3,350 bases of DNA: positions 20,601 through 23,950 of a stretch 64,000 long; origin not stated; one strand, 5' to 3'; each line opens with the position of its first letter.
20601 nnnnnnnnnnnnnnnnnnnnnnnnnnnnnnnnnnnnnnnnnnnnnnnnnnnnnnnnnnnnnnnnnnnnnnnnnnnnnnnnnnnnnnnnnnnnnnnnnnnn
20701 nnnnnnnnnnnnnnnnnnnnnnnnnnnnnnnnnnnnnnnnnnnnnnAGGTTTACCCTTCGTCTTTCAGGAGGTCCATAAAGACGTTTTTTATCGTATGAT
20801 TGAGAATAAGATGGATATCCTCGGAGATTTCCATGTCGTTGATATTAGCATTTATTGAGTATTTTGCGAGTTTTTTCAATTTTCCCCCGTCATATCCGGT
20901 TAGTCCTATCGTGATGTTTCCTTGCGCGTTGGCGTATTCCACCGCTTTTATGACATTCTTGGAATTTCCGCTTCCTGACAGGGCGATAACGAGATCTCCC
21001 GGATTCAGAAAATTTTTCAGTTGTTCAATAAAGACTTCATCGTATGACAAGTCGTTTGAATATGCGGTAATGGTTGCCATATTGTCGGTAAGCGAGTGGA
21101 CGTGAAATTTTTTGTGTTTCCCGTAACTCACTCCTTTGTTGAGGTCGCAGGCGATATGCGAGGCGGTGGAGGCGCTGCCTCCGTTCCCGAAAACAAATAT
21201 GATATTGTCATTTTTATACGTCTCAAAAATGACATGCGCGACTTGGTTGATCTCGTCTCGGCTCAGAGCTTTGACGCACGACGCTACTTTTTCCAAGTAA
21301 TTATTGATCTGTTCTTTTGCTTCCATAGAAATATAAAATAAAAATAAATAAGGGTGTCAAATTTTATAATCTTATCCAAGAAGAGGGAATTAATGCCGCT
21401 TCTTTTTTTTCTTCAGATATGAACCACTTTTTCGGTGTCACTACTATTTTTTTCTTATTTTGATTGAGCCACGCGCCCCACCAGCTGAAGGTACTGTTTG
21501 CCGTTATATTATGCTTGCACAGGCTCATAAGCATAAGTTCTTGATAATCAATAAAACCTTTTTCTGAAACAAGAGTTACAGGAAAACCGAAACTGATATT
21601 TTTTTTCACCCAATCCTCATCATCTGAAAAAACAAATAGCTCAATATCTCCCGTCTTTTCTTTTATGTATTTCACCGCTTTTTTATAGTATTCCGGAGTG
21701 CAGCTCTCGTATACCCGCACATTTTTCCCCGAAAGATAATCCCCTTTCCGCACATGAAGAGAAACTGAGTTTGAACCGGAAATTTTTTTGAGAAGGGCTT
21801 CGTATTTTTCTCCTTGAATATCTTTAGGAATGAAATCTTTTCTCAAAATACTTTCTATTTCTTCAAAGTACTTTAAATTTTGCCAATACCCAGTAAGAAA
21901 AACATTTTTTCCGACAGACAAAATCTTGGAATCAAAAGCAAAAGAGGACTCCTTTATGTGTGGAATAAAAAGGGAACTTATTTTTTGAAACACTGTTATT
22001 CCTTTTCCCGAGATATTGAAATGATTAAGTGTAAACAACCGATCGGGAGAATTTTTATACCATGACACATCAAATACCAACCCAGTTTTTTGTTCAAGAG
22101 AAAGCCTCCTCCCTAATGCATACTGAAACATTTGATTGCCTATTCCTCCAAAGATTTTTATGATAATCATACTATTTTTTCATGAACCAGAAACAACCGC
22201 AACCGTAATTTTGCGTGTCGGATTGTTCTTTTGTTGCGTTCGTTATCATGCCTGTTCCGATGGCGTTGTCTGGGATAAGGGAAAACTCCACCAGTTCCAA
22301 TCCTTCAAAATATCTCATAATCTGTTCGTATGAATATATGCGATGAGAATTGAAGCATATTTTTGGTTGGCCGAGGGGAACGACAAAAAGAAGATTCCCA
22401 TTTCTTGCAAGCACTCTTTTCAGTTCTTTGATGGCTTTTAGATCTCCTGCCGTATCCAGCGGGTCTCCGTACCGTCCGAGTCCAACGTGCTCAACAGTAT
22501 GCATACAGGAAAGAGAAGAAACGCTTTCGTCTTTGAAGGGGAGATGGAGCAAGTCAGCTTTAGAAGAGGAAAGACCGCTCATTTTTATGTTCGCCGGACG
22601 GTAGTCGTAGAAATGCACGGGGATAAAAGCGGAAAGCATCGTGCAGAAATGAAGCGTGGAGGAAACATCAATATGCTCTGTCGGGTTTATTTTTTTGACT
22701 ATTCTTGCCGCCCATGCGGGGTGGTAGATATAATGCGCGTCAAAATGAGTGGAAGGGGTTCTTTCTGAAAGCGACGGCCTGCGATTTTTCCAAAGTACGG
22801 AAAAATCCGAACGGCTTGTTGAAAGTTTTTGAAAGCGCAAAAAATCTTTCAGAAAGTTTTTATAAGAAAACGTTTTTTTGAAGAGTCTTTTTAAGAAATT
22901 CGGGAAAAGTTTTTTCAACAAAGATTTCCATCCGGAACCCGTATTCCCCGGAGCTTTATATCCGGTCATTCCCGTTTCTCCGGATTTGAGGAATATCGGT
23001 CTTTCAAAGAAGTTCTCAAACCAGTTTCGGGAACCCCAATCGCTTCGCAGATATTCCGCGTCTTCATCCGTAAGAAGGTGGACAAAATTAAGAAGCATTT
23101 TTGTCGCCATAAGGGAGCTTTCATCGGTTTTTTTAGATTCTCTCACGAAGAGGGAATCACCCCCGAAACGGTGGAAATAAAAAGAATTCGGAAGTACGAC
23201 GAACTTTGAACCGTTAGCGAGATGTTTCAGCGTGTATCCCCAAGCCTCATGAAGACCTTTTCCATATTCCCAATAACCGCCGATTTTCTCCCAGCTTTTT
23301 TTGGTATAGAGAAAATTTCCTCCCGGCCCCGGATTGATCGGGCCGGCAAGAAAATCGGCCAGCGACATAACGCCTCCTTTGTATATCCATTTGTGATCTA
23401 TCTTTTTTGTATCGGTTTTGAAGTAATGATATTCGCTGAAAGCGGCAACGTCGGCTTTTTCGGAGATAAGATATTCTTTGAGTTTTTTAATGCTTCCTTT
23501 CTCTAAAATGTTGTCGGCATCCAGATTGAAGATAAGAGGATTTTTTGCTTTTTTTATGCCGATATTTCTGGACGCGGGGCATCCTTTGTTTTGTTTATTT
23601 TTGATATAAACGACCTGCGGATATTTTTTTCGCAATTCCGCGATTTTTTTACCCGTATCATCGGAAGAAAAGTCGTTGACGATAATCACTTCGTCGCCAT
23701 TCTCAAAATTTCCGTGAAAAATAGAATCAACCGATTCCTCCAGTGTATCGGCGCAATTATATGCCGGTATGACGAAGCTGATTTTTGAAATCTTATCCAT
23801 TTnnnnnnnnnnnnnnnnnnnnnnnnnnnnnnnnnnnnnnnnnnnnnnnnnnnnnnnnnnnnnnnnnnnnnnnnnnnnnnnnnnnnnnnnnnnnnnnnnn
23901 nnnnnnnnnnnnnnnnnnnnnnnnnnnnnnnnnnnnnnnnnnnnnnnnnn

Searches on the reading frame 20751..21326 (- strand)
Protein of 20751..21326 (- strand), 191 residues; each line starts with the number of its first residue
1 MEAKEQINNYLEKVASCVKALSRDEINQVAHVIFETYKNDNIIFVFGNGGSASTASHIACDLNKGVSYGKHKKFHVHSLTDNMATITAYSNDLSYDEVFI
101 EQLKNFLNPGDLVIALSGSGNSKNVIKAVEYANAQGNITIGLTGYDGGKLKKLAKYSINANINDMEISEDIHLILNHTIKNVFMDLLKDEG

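Call 4: search_protein_families(library=pfam, proteins=[window:20751-21326:-], max_evalue=0.001)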
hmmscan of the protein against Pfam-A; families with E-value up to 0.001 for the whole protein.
window:20751-21326:- (191 aa): 2 families
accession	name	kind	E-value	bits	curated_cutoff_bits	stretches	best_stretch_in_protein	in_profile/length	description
PF13580.11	SIS_2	-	2.8e-23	82.9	27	1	10-144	2-138/138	SIS domain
PF01380.27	SIS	-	1.3e-10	41.7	25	1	83-163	27-107/131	SIS domain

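Call 77: search_protein_families(library=ncbifam, proteins=[window:20751-21326:-], max_evalue=1e-10)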
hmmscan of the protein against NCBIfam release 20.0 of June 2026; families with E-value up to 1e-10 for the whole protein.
window:20751-21326:- (191 aa): 6 families
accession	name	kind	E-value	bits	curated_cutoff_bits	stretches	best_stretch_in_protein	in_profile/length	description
TIGR00441.1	gmhA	equivalog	8.3e-31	107.1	209.45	1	31-180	2-150/154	D-sedoheptulose 7-phosphate isomerase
NF010546.0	PRK13936.1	equivalog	2.4e-29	102.5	276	1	11-180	15-185/197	phosphoheptose isomerase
NF001628.0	PRK00414.1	equivalog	2.3e-23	82.8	265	1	5-178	4-181/192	D-sedoheptulose 7-phosphate isomerase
NF010547.0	PRK13938.1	equivalog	2.6e-23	82.7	320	1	32-181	37-185/196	D-sedoheptulose 7-phosphate isomerase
NF008138.0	PRK10886.1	equivalog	2.4e-21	76.3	352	1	19-153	21-153/196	DnaA initiator-associating protein DiaA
NF002805.0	PRK02947.1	subfamily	6.6e-12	45.1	135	1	6-144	3-142/247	sugar isomerase domain-containing protein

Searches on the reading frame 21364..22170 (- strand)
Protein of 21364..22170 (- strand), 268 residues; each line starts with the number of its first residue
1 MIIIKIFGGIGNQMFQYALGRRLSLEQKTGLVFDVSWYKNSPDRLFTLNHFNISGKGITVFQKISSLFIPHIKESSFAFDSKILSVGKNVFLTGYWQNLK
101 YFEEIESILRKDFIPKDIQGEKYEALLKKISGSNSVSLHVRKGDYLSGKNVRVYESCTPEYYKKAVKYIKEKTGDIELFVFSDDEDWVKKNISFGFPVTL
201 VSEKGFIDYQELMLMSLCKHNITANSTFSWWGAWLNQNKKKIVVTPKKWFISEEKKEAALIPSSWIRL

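Call 4: search_protein_families(library=pfam, proteins=[window:21364-22170:-], max_evalue=0.001)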
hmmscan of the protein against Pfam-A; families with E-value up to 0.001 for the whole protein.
window:21364-22170:- (268 aa): 1 family
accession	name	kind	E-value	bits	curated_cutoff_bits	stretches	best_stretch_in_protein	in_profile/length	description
PF01531.22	Glyco_transf_11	-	1.5e-29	103.7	23.9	1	81-266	113-295/298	Glycosyl transferase family 11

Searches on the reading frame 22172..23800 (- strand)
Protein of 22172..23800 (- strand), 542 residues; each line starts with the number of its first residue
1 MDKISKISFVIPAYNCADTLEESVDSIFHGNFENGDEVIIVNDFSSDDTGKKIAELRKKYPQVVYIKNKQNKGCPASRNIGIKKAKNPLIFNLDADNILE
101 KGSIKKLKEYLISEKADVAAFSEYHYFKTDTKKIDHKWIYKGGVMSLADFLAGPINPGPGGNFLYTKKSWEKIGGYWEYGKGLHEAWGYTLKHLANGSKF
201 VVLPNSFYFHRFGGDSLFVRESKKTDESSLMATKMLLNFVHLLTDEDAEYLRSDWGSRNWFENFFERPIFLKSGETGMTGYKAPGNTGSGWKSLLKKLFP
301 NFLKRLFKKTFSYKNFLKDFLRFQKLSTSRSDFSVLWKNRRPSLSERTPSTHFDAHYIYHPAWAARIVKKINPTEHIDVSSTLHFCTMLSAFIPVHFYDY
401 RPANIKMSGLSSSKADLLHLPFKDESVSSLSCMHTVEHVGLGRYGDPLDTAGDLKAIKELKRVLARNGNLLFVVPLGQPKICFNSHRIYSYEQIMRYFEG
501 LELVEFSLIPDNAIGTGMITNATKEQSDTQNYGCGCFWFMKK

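Call 4: search_protein_families(library=pfam, proteins=[window:22172-23800:-], max_evalue=0.001)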
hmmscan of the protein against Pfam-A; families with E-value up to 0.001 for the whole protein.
window:22172-23800:- (542 aa): 5 families
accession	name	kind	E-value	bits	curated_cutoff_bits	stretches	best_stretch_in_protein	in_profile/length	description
PF00535.33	Glycos_transf_2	-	6.1e-32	111.3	23.3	1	8-173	1-167/168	Glycosyl transferase family 2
PF03269.20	DUF268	-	6.1e-16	59.2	25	1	432-505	68-141/176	Caenorhabditis protein of unknown function, DUF268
PF13641.12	Glyco_tranf_2_3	-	4.6e-11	43.6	27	1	7-120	3-120/230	Glycosyltransferase like family 2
PF10111.15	Glyco_tranf_2_2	-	5.3e-10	39.7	27.3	1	8-179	1-184/276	Glycosyltransferase like family 2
PF08241.18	Methyltransf_11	-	0.00011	23.2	21.2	1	410-472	44-95/95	Methyltransferase domain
